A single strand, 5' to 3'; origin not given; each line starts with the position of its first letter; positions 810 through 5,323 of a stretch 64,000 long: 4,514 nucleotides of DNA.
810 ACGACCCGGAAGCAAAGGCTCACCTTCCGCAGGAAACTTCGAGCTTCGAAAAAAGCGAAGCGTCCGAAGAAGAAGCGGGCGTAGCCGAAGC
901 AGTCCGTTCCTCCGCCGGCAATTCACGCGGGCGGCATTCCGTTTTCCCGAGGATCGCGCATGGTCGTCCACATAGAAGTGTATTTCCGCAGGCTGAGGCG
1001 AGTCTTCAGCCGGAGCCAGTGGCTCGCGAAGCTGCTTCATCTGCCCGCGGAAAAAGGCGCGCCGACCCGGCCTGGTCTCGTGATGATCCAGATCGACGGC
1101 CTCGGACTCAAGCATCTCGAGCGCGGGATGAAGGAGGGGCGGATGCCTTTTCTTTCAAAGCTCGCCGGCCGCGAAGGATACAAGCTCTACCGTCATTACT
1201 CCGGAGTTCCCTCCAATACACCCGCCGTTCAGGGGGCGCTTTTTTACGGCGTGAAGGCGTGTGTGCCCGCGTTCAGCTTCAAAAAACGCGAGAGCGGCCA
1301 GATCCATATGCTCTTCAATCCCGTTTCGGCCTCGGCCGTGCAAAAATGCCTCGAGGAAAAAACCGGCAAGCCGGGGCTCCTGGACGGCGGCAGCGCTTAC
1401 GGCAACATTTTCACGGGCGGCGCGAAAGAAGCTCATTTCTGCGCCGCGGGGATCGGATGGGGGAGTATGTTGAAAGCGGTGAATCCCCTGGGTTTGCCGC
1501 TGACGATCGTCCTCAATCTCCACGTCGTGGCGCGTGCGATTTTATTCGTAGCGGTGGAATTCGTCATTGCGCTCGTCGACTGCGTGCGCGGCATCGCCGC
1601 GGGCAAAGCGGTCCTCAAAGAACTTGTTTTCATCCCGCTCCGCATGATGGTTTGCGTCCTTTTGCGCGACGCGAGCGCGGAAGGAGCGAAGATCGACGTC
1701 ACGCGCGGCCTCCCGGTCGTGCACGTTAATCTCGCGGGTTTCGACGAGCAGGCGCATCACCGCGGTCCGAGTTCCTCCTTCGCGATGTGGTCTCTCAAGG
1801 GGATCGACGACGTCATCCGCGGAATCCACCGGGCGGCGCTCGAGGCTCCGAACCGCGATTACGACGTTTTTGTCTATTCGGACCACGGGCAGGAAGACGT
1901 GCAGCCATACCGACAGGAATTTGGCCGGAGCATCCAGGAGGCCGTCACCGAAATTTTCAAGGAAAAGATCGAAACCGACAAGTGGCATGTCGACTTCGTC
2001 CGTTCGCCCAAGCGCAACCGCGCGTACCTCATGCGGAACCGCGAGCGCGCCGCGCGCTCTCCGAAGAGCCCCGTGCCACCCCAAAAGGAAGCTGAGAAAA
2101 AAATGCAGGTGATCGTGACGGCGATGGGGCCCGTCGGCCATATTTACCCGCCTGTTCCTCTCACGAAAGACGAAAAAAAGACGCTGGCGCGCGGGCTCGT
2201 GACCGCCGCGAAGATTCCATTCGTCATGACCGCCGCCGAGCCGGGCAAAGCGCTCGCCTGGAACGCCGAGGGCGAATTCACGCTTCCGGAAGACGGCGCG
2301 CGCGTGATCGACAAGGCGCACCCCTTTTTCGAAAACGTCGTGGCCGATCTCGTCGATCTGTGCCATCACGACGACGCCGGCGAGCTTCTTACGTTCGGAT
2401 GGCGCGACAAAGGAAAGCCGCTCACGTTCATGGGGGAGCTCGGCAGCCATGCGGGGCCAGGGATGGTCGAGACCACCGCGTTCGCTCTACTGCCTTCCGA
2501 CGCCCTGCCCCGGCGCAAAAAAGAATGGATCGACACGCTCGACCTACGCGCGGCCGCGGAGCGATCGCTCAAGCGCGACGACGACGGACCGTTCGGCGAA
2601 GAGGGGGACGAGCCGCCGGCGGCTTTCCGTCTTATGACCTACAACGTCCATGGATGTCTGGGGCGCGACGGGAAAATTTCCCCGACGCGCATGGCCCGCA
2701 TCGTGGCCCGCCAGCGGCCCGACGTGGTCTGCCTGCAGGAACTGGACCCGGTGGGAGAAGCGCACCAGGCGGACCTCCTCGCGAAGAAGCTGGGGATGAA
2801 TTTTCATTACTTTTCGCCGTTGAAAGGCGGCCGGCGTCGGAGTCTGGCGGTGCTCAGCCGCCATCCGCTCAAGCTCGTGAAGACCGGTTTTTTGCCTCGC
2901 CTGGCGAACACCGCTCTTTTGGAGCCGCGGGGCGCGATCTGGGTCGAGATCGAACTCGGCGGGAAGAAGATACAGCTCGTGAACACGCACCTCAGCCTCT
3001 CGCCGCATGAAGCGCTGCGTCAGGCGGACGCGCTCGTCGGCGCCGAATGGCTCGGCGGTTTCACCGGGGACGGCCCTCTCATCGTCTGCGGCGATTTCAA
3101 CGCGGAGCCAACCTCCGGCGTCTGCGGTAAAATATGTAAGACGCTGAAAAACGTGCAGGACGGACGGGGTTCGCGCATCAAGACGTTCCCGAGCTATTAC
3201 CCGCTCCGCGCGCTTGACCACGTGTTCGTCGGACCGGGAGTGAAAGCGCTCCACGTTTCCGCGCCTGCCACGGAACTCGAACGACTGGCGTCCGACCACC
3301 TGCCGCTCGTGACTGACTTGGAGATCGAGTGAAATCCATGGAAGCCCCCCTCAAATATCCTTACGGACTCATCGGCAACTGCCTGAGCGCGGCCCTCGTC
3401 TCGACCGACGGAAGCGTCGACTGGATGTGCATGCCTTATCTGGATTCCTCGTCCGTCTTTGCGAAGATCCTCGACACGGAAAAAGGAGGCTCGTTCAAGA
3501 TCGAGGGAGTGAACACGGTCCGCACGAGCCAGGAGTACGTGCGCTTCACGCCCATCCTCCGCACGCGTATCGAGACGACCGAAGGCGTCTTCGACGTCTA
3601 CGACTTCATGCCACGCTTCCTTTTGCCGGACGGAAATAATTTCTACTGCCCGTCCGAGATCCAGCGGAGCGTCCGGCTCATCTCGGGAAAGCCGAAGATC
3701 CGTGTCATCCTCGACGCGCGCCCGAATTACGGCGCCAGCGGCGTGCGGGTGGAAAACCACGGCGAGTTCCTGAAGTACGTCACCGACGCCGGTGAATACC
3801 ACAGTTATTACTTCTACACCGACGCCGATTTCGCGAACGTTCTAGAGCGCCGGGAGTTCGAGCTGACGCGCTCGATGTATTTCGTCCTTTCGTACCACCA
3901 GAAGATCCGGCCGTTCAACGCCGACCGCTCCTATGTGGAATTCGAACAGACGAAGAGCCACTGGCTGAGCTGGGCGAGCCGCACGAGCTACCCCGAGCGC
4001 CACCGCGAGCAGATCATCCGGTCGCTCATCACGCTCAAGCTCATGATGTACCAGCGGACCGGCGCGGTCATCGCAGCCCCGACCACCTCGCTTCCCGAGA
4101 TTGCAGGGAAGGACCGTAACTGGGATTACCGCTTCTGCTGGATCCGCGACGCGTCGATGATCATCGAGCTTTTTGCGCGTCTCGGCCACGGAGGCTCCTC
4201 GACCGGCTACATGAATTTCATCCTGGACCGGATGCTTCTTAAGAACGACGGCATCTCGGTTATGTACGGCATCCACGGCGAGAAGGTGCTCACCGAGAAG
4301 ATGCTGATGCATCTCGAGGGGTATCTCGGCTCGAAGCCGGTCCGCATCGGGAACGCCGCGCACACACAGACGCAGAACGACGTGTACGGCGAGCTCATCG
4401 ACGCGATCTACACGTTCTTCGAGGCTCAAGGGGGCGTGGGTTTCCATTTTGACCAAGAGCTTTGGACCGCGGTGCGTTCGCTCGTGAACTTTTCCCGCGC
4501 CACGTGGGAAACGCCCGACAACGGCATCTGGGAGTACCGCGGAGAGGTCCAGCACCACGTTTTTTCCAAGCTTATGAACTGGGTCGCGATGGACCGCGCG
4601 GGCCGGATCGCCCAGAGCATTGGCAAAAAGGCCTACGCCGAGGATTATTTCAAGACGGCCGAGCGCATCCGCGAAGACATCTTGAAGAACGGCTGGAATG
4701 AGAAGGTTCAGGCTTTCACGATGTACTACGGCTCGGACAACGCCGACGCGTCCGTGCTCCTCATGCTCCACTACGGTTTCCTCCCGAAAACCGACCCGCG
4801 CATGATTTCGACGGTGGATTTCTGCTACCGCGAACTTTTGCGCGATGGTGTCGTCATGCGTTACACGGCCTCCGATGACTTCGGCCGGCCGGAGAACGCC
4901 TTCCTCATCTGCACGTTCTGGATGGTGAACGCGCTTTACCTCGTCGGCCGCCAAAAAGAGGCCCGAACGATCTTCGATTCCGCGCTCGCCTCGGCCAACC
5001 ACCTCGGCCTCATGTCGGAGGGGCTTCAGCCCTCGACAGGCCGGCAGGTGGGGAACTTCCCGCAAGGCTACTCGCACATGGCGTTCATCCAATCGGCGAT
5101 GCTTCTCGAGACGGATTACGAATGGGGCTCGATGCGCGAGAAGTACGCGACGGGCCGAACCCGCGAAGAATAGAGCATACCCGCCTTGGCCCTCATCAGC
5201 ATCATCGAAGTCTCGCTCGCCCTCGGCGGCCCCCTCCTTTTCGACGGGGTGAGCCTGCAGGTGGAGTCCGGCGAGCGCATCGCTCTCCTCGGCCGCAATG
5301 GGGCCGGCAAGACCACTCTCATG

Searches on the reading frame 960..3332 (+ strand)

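Call 85: search_protein_families(library=pfam, proteins=[window:960-3332:+], max_evalue=0.00001)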
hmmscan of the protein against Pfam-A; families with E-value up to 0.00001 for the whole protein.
window:960-3332:+ (790 aa): 2 families
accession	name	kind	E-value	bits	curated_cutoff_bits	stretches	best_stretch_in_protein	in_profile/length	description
PF03372.29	Exo_endo_phos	-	1.6e-23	84.1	24.5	1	559-780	1-225/225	Endonuclease/Exonuclease/phosphatase family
PF01663.27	Phosphodiest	-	2.3e-10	41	23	0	253-325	162-235/342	Type I phosphodiesterase / nucleotide pyrophosphatase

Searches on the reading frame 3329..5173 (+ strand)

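Call 85: search_protein_families(library=pfam, proteins=[window:3329-5173:+], max_evalue=0.00001)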
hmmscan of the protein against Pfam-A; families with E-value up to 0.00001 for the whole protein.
window:3329-5173:+ (614 aa): 2 families
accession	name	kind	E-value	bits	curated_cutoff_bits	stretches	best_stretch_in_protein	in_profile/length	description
PF00723.27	Glyco_hydro_15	-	1.4e-69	235.5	22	1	224-589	2-425/427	Glycosyl hydrolases family 15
PF19291.4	TREH_N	-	7.3e-17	61.8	23.1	1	14-149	20-143/211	Trehalase-like, N-terminal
